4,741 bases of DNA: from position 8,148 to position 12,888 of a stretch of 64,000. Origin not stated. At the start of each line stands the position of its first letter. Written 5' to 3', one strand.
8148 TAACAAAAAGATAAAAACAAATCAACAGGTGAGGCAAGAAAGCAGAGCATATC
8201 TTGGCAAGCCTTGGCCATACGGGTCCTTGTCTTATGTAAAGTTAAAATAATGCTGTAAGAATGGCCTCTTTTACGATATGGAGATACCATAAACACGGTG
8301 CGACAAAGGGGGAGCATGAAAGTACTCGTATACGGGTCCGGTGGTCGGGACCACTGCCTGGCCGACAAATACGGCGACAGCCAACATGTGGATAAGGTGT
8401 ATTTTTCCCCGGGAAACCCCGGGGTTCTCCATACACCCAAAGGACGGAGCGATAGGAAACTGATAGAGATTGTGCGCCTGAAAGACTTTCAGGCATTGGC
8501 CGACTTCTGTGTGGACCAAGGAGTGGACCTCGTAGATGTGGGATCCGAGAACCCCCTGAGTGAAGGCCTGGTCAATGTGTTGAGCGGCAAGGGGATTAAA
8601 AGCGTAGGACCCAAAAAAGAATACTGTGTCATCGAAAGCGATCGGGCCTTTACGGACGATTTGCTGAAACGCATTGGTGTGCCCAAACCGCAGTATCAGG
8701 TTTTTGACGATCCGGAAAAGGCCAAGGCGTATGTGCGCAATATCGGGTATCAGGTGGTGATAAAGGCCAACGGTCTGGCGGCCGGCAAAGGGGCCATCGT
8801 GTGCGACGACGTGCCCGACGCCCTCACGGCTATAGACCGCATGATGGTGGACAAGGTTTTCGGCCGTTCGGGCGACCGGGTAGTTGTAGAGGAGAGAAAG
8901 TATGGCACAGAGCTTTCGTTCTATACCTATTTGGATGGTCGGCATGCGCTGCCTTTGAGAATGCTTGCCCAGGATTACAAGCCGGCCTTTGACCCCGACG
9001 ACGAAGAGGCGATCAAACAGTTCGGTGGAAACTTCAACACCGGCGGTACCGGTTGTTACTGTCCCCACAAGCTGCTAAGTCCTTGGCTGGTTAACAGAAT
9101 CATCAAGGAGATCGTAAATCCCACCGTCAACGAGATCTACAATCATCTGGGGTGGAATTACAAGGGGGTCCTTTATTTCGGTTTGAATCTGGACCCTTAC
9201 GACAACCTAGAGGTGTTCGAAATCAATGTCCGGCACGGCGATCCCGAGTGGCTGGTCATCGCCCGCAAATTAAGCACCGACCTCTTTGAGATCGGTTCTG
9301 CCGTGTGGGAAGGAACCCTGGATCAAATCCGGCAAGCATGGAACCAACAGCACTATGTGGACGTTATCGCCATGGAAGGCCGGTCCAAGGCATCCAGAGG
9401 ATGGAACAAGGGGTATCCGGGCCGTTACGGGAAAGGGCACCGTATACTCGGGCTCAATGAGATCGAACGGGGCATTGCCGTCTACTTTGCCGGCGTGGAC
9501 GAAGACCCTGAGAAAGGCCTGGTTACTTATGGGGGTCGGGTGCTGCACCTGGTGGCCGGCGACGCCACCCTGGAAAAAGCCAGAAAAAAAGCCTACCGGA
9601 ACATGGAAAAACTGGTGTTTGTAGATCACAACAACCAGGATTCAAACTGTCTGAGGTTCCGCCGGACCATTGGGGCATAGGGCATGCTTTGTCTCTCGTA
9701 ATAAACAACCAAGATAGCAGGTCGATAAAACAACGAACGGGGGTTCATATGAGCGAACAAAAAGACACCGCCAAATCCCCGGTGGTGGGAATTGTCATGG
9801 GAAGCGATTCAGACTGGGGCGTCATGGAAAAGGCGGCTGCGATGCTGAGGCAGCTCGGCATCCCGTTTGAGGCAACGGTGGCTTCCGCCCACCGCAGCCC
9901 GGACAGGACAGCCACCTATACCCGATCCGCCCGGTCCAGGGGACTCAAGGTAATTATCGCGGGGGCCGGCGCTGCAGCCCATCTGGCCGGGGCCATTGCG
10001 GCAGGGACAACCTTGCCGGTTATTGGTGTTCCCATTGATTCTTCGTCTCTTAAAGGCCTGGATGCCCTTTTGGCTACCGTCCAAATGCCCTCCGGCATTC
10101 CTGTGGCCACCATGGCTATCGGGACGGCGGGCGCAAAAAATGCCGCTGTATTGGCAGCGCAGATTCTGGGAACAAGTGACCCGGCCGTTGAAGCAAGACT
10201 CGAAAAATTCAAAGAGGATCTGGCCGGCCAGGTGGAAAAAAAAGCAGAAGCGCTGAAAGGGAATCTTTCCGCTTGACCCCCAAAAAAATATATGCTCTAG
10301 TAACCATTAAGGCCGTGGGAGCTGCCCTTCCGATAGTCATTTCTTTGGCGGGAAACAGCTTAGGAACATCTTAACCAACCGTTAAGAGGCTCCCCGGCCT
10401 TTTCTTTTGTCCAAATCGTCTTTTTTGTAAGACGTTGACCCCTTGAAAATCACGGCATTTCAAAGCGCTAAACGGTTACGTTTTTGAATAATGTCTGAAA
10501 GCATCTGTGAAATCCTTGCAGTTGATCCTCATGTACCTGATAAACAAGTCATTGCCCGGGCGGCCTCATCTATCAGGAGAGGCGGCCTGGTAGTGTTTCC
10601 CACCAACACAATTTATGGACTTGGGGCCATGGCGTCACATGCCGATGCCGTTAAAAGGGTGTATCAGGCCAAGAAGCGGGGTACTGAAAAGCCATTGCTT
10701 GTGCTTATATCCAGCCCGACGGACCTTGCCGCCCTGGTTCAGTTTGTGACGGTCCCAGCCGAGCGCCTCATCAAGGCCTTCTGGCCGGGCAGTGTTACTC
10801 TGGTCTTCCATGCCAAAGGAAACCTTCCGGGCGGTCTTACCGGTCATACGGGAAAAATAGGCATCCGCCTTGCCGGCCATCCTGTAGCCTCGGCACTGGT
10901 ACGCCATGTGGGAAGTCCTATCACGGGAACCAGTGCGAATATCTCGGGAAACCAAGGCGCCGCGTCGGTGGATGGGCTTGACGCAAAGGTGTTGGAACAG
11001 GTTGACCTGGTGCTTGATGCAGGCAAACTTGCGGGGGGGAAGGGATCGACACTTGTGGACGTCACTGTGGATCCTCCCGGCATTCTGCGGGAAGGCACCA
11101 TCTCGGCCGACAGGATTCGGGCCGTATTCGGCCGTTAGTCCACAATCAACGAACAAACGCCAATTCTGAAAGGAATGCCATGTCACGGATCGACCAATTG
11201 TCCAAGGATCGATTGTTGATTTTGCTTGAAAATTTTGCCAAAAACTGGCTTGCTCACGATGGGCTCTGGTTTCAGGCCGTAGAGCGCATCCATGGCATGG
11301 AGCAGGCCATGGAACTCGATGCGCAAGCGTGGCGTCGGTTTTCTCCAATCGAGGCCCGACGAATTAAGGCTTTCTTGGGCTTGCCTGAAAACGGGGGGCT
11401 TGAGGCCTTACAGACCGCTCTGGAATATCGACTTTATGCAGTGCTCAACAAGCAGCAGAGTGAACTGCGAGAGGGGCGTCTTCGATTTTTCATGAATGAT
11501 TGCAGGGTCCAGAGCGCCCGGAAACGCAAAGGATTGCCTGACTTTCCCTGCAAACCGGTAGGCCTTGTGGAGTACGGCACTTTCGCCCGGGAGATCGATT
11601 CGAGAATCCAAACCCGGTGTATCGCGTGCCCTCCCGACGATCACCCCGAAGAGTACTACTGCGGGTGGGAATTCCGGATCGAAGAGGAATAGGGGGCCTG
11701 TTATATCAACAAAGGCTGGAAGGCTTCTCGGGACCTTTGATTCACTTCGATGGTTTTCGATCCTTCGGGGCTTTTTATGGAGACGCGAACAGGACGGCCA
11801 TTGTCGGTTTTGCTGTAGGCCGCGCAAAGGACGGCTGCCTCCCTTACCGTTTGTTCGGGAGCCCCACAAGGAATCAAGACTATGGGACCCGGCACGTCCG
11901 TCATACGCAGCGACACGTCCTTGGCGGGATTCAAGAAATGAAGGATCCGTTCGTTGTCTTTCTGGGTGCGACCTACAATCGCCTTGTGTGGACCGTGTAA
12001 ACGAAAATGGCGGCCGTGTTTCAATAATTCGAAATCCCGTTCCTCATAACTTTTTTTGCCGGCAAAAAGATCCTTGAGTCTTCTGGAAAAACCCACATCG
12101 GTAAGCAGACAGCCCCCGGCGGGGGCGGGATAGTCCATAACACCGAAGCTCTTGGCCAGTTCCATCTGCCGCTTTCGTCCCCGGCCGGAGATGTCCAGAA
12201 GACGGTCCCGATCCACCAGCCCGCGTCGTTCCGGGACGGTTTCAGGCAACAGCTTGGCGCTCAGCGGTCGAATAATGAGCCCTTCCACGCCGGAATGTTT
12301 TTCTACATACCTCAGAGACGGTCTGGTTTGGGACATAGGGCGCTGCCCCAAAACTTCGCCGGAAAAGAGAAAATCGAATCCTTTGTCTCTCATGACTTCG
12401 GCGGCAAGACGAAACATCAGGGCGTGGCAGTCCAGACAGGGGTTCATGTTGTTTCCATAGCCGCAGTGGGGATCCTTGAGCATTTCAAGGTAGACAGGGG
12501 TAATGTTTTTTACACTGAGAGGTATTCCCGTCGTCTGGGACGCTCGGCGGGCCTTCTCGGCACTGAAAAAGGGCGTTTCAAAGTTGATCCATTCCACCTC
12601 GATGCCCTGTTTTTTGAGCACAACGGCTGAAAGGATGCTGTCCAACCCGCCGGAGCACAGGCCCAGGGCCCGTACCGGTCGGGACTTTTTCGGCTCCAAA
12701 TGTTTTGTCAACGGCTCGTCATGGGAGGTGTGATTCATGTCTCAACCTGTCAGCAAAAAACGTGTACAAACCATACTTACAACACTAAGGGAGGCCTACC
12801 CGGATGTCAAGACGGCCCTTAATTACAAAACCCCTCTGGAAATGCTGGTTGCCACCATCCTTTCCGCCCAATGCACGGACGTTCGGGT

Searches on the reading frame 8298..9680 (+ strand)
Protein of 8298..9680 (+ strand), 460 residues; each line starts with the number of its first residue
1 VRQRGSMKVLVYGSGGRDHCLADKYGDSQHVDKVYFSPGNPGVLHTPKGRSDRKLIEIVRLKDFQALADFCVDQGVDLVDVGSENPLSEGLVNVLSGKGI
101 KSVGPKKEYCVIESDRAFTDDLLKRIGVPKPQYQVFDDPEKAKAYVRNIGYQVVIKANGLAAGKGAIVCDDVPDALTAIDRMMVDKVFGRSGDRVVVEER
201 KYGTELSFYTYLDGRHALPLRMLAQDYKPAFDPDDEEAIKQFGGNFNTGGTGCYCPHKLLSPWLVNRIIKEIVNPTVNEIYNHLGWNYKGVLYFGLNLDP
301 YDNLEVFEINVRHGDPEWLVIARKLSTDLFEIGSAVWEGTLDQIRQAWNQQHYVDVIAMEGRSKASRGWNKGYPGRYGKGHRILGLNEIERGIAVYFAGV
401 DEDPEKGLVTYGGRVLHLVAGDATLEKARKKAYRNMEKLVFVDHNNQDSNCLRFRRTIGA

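Call 17: search_protein_families(library=pfam, proteins=[window:8298-9680:+], max_evalue=0.0001)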
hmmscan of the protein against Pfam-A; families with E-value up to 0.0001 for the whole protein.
window:8298-9680:+ (460 aa): 4 families
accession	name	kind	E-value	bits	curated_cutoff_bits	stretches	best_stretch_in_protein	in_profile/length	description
PF01071.24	GARS_A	-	9.3e-52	176.1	27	1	115-317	2-193/194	Phosphoribosylglycinamide synthetase, ATP-grasp (A) domain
PF02844.21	GARS_N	-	3.8e-23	82.5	29.5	1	7-113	1-100/100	Phosphoribosylglycinamide synthetase, N domain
PF02843.22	GARS_C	-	4e-15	56.4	34.8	1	371-441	9-80/92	Phosphoribosylglycinamide synthetase, C domain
PF02222.28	ATP-grasp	-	1.1e-05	25.6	27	1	122-207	2-83/179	ATP-grasp domain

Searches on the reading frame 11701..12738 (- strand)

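Call 17: search_protein_families(library=pfam, proteins=[window:11701-12738:-], max_evalue=0.0001)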
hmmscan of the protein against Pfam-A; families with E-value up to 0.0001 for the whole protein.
window:11701-12738:- (345 aa): 2 families
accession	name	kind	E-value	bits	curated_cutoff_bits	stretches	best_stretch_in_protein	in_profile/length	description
PF18297.6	NFACT-R_2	-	2.1e-18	66.8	26.9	1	242-339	1-99/104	NFACT protein RNA binding domain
PF02568.20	ThiI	-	2.4e-09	37.5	20.5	1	23-159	5-144/197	Thiamine biosynthesis protein (ThiI)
